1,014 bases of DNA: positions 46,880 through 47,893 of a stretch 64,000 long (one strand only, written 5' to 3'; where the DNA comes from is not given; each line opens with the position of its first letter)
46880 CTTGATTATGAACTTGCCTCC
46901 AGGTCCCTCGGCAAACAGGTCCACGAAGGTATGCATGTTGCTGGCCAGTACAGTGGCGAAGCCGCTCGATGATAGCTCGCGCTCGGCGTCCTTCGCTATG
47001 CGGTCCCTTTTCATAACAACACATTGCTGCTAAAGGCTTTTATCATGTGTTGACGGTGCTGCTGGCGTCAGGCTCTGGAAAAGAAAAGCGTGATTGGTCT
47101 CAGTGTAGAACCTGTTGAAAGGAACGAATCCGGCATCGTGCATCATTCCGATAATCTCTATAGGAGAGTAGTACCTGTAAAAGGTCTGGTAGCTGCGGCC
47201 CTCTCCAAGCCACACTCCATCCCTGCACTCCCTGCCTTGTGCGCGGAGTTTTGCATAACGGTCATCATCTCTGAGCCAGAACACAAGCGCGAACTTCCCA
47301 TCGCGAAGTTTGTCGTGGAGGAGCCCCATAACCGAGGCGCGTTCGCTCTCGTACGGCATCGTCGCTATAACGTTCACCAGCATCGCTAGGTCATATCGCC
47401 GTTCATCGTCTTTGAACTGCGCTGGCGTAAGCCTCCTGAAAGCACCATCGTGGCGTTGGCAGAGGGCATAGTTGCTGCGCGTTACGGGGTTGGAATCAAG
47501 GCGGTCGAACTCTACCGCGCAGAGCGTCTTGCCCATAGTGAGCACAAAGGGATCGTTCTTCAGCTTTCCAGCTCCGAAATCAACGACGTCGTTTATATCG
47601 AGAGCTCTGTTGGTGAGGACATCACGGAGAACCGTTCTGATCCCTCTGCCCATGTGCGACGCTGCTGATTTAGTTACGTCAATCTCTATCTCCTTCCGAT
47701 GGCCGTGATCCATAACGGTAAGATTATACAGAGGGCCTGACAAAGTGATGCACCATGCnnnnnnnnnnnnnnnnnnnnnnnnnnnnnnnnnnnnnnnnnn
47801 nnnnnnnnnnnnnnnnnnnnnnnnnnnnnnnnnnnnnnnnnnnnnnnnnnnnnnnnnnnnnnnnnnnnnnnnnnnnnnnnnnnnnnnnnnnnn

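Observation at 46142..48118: Phage-type DUF5664 NTP-pyrophosphohydrolase, SAM-methyltransferase and HTH regulator operon next to tRNA-Glu and the dTTP genes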

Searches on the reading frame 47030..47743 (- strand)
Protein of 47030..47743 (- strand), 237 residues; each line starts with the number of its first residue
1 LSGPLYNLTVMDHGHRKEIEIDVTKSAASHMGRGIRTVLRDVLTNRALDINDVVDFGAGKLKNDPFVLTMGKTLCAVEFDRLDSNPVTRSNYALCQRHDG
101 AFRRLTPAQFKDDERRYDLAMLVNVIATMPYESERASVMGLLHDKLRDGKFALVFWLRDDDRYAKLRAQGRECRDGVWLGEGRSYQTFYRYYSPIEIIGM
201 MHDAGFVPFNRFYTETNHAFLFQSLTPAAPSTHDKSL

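Call 3: search_protein_families(library=pfam, proteins=[window:47030-47743:-], max_evalue=0.1)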
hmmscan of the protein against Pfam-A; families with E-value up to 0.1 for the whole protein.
window:47030-47743:- (237 aa): 1 family
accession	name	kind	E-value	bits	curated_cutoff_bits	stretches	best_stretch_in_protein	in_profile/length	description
PF13489.12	Methyltransf_23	-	0.0012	19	27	1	49-206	22-159/164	Methyltransferase domain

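Call 4: search_protein_families(library=ncbifam, proteins=[window:47030-47743:-], max_evalue=0.1)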
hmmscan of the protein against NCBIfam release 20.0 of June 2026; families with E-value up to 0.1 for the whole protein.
window:47030-47743:- (237 aa): 0 families

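Call 7: find_homologous_proteins(query=window:47030-47743:-)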
Query window:47030-47743:- (237 aa): 10 proteins with E <= 0.001 among 298 candidates.
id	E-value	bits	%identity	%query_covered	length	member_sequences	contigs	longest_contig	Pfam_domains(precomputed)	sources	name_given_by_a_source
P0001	4.8e-152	522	100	96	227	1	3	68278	-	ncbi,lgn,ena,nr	ncbi:MAG: hypothetical protein M1286_02215 [Candidatus Marsarchaeota archaeon]|nr:hypothetical prote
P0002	5.1e-96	339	66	94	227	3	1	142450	PF13489.13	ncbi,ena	-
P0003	1.6e-92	327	64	93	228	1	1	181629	-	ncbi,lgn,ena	-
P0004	2.8e-92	327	63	94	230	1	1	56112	-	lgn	-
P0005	6.2e-83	296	58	95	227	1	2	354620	PF13489.13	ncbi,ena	-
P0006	9.4e-65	236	48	94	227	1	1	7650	PF13489.13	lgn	-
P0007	1.6e-64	236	50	94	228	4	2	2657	-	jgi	-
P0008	9.0e-54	200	44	94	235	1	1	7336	PF08242.19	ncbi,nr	ncbi:Uncharacterised protein [uncultured archaeon]|nr:Uncharacterised protein [uncultured archaeon]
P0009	8.0e-43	165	44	90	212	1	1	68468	-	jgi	jgi:hypothetical protein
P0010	8.7e-20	89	31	87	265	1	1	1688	PF08242.19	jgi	-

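Call 10: find_encoding_contigs(protein=P0002, flank=6000, max_places=2)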
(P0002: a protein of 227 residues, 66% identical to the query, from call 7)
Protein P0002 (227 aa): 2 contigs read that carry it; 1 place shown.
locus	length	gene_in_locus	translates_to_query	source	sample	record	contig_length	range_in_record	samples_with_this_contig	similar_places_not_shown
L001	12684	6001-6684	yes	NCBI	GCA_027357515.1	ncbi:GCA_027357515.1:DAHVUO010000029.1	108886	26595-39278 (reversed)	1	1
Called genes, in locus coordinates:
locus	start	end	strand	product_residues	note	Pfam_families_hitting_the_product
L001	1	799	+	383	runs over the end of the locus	PF02778:tRNA_int_endo_N, PF01974:tRNA_int_endo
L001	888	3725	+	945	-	-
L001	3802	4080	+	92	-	PF05239:PRC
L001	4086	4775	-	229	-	PF02223:Thymidylate_kin, PF13521:AAA_28 (weak)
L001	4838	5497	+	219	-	PF02223:Thymidylate_kin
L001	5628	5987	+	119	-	PF18909:dGTP_diPhyd_N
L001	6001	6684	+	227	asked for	PF13489:Methyltransf_23 (weak)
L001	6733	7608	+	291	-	PF26553:PDDEXK_19, PF13443:HTH_26 (faint), PF13560:HTH_31 (weak), PF01381:HTH_3 (weak)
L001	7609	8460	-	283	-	PF01478:Peptidase_A24 (weak)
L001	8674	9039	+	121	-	-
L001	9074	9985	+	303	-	PF01063:Aminotran_4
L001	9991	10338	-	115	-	PF01050:MannoseP_isomer, PF07883:Cupin_2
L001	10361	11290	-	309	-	PF01073:3Beta_HSD, PF01370:Epimerase, PF02719:Polysacc_synt_2 (weak), PF04321:RmlD_sub_bind (weak), PF07993:NAD_binding_4 (faint), PF16363:GDP_Man_Dehyd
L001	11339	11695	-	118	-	PF01981:PTH2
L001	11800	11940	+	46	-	-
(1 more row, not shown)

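Call 11: find_encoding_contigs(protein=P0003, flank=6000, max_places=2)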
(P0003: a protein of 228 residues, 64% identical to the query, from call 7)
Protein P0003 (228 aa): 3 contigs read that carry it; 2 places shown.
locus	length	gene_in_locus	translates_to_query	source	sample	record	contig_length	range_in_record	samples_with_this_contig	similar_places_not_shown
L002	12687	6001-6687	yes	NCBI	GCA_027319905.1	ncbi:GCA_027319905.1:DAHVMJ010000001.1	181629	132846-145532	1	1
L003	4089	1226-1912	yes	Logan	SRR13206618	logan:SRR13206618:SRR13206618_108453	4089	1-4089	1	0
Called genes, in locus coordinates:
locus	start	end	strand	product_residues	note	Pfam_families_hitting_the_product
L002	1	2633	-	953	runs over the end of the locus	-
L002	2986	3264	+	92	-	PF05239:PRC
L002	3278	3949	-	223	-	PF02223:Thymidylate_kin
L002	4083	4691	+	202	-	PF02223:Thymidylate_kin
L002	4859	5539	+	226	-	PF02273:Acyl_transf_2 (faint), PF00561:Abhydrolase_1 (weak), PF12146:Hydrolase_4, PF12697:Abhydrolase_6 (weak), PF20408:Abhydrolase_11, PF00326:Peptidase_S9 (faint), PF01738:DLH (weak), PF12146:Hydrolase_4 (weak)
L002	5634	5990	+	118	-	PF18909:dGTP_diPhyd_N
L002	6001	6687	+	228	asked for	-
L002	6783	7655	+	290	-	PF26553:PDDEXK_19, PF12844:HTH_19 (faint)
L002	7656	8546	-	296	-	PF01478:Peptidase_A24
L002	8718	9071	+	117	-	-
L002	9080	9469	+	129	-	-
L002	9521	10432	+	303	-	PF01063:Aminotran_4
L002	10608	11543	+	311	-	PF01380:SIS (weak), PF10432:bact-PGI_C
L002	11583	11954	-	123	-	PF01981:PTH2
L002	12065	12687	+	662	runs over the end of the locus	-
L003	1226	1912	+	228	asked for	-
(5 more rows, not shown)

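Call 12: find_encoding_contigs(protein=P0005, flank=6000, max_places=2)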
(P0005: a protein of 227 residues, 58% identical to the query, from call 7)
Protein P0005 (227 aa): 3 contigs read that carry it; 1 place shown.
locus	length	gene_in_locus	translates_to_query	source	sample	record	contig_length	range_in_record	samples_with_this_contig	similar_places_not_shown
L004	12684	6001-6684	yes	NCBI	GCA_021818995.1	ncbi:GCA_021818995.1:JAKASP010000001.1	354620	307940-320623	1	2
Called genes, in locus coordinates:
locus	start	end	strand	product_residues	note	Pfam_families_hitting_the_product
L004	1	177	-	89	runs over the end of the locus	PF03685:UPF0147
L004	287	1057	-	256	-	PF01026:TatD_DNase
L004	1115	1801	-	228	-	-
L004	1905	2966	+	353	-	PF06053:DUF929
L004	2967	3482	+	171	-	-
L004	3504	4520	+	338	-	PF02830:V4R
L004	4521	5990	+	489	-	PF00344:SecY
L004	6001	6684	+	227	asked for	PF13489:Methyltransf_23 (faint)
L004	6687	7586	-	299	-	PF05569:Peptidase_M56 (weak), PF01435:Peptidase_M48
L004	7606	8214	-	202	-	PF04011:LemA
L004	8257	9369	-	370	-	-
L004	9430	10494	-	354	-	-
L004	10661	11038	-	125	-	-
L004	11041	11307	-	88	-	-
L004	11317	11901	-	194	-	-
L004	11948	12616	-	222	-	-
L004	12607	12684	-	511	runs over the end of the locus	PF00437:T2SSE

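Call 13: find_encoding_contigs(protein=P0009, flank=6000, max_places=2)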
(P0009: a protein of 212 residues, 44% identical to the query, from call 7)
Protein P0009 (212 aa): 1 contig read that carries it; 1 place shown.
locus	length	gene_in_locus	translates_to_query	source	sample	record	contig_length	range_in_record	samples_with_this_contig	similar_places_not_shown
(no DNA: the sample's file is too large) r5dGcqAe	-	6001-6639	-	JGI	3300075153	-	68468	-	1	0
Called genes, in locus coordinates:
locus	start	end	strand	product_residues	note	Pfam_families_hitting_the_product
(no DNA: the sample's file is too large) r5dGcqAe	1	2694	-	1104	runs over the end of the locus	-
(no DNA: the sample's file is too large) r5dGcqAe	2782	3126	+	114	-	PF05239:PRC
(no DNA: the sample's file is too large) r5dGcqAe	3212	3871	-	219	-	PF02223:Thymidylate_kin, PF13521:AAA_28 (weak)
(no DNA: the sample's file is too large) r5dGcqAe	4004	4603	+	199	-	PF02223:Thymidylate_kin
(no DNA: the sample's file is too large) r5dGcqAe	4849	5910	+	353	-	PF00288:GHMP_kinases_N, PF08544:GHMP_kinases_C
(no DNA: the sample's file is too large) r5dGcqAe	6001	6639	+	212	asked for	-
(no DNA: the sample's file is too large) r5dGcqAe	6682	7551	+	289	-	PF26553:PDDEXK_19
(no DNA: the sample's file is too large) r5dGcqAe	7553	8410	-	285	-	PF01478:Peptidase_A24 (weak)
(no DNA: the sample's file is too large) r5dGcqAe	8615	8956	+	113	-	-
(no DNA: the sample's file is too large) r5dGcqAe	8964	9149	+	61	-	-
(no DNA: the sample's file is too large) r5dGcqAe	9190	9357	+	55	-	-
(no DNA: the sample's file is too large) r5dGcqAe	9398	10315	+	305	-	PF01063:Aminotran_4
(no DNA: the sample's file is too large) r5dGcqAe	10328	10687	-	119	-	PF01981:PTH2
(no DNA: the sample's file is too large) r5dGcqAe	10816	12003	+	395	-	PF01896:DNA_primase_S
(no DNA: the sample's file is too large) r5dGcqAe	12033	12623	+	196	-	PF00827:Ribosomal_L15e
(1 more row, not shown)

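Call 14: find_encoding_contigs(protein=P0008, flank=6000, max_places=2)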
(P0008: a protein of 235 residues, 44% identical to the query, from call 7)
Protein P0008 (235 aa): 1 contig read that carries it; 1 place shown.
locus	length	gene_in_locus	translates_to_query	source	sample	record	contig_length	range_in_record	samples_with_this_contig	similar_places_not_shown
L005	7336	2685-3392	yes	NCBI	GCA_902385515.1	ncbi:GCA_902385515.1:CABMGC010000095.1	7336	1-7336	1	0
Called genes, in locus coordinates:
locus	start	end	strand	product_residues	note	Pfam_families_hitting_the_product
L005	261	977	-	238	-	PF02517:Rce1-like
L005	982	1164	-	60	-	PF01599:Ribosomal_S27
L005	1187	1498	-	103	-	PF01282:Ribosomal_S24e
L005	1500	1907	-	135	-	PF21485:IF5A-like_N, PF08207:EFP_N (weak), PF01287:eIF-5a (weak)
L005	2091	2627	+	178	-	-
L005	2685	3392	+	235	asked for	PF08242:Methyltransf_12 (weak)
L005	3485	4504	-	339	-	PF00091:Tubulin, PF12327:FtsZ_C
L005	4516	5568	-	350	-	PF00091:Tubulin, PF12327:FtsZ_C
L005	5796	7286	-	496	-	PF04675:DNA_ligase_A_N, PF01068:DNA_ligase_A_M, PF04679:DNA_ligase_A_C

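Call 15: find_encoding_contigs(protein=P0006, flank=6000, max_places=2)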
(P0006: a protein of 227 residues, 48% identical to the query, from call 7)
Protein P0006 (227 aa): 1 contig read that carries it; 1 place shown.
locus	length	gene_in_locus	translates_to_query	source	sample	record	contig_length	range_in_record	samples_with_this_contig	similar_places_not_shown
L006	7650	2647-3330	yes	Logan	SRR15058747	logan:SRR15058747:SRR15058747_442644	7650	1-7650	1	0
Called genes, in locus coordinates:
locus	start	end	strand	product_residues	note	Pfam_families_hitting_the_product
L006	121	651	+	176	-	PF01909:NTP_transf_2, PF18765:Polbeta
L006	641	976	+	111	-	PF01934:HepT-like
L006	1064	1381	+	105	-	-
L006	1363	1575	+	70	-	PF10049:DUF2283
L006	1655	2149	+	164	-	-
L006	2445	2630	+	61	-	PF18909:dGTP_diPhyd_N (weak)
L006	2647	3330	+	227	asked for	PF13489:Methyltransf_23 (weak)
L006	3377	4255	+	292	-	PF26553:PDDEXK_19, PF13560:HTH_31 (faint), PF01381:HTH_3 (weak)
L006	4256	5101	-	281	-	PF01478:Peptidase_A24 (weak)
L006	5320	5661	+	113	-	-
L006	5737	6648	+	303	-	PF01063:Aminotran_4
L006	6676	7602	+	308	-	PF01380:SIS, PF10432:bact-PGI_C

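Call 16: find_encoding_contigs(protein=P0004, flank=6000, max_places=2)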
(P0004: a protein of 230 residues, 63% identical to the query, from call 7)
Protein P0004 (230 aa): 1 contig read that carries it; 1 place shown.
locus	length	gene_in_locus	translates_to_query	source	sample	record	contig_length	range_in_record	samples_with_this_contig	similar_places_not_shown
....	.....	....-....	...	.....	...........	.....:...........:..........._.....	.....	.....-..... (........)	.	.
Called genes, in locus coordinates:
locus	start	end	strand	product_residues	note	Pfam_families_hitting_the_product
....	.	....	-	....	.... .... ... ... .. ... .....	-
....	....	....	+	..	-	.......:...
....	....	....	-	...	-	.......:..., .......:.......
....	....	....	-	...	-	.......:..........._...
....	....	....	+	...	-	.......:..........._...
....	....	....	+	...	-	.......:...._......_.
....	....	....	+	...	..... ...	-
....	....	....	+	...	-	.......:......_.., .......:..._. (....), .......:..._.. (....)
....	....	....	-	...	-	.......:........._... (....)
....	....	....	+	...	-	-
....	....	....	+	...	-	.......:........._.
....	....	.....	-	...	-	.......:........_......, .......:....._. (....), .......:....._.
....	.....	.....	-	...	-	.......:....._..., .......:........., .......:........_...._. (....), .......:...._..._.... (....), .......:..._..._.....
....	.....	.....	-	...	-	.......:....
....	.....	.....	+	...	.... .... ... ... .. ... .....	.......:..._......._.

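Call 21: search_solved_structures(query=A1, max_evalue=10, show_alignments=3)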
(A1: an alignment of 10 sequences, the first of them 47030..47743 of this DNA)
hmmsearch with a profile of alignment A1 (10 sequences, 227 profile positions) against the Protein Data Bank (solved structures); distinct sequences matched with E-value up to 10: 9.
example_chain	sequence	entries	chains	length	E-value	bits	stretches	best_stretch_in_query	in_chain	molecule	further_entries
5ufm_A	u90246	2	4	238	0.00038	23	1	54-83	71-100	Methyltransferase domain protein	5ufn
3sm3_A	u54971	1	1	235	0.00055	22.5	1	47-169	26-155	SAM-dependent methyltransferases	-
6mro_A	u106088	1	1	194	0.017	17.6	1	54-171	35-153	methyl transferase from Methanosarcina acetivorans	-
2xva_A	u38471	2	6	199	0.041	16.3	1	36-163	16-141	TELLURITE RESISTANCE PROTEIN TEHB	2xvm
1vlm_A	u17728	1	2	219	0.05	16.1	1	106-215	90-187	SAM-dependent methyltransferase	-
9qlh_A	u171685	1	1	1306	0.087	15.3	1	152-217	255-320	DNA polymerase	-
9qli_A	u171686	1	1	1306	0.087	15.3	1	152-217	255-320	DNA polymerase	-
5cm2_Z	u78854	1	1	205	0.38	13.2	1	116-187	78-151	TRNA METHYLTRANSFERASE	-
4dq0_A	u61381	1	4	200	0.54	12.7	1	36-161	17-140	Tellurite resistance protein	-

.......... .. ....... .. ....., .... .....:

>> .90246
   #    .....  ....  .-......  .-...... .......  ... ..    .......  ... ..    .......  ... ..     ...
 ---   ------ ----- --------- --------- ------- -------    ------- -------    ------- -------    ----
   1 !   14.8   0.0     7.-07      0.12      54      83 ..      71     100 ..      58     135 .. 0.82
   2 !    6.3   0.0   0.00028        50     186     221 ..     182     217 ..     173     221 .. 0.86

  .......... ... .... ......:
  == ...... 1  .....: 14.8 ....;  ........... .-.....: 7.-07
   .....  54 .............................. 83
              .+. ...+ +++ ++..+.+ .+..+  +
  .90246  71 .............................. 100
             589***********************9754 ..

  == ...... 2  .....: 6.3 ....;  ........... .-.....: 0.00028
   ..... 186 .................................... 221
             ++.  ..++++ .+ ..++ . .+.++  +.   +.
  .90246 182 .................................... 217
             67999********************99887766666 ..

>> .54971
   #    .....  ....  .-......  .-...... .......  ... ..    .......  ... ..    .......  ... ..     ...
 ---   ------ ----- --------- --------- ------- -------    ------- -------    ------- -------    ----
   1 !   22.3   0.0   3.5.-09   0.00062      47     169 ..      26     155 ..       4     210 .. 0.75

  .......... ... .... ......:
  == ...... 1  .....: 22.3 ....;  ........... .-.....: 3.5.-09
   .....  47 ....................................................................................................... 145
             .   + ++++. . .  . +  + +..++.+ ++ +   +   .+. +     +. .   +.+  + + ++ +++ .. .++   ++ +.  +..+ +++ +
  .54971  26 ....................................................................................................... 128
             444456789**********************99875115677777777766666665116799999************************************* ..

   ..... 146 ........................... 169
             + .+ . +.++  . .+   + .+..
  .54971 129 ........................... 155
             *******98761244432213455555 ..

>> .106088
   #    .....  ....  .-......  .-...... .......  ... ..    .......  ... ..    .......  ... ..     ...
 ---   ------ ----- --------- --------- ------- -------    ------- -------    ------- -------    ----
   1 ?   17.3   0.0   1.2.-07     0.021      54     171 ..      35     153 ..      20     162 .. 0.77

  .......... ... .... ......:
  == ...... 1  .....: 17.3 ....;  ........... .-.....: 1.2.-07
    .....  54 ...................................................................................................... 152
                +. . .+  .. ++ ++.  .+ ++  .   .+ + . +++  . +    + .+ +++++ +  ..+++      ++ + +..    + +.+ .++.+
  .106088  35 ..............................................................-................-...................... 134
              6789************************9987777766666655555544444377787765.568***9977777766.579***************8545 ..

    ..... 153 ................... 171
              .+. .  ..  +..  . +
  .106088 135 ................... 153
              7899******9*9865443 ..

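Call 30: predict_structure(alignment_id=A1)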
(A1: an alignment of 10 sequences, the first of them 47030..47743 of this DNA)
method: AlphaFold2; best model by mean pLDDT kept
length: 237 residues; sequences in the alignment: 10
mean_pLDDT: 85.6   pTM: 0.85
mean pLDDT of the five models: 85.6, 79.7, 75.0, 73.2, 67.8
residues with pLDDT >= 90: 112; 70-90: 95; 50-70: 20; < 50: 10
segments of 3 or more residues with pLDDT < 50: 228-237
pLDDT, mean of each block of 10 residues (from residue 1): 78 87 67 92 98 86 93 92 74 91 93 96 88 90 95 91 83 82 68 93 96 92 75 41
secondary structure, 60 per line:
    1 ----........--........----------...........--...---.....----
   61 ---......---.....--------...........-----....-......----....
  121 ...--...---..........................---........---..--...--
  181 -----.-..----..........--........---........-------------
elements in order: E5-12 E15-22 H33-43 E52-56 H64-69 E73-77 H86-96 E102-105 H107-112 E117-123 H132-145 E146-157 H161-168 E176-178 H194-203 E206-213 E217-224

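Call 34: search_protein_representatives(alignment_id=A1)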
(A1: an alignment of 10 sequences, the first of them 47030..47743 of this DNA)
Query: 10 sequences, 227 profile positions. Proteins with E-value up to 0.001 (for the whole library): 578; up to 1e-10: 189; up to 1e-30: 81. The best 150 are listed.
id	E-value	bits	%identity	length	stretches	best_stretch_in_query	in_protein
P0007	1.0e-103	361.9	-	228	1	2-226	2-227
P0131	8.2e-74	264.0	-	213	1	2-226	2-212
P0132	3.1e-69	249.1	-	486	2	4-226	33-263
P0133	5.7e-68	244.9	-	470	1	11-226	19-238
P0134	3.6e-66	239.0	-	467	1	4-226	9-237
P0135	2.2e-65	236.5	-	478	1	3-226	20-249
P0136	2.8e-62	226.3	-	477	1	12-226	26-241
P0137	3.0e-62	226.2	-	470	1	4-226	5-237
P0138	3.4e-62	226.0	-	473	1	14-226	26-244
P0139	2.4e-61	223.3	-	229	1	4-205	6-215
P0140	1.7e-60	220.5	-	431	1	11-226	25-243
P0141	2.3e-60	220.1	-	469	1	3-226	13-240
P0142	2.7e-58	213.3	-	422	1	6-226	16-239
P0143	4.3e-58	212.6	-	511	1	4-226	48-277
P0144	4.8e-56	205.9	-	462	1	11-226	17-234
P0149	3.8e-54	199.7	-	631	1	12-226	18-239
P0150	4.2e-54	199.6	-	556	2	31-225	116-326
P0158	1.2e-48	181.7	-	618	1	4-226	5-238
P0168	2.7e-43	164.2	-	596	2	3-226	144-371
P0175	1.3e-40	155.4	-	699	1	10-226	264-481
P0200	1.5e-32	129.1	-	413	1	4-226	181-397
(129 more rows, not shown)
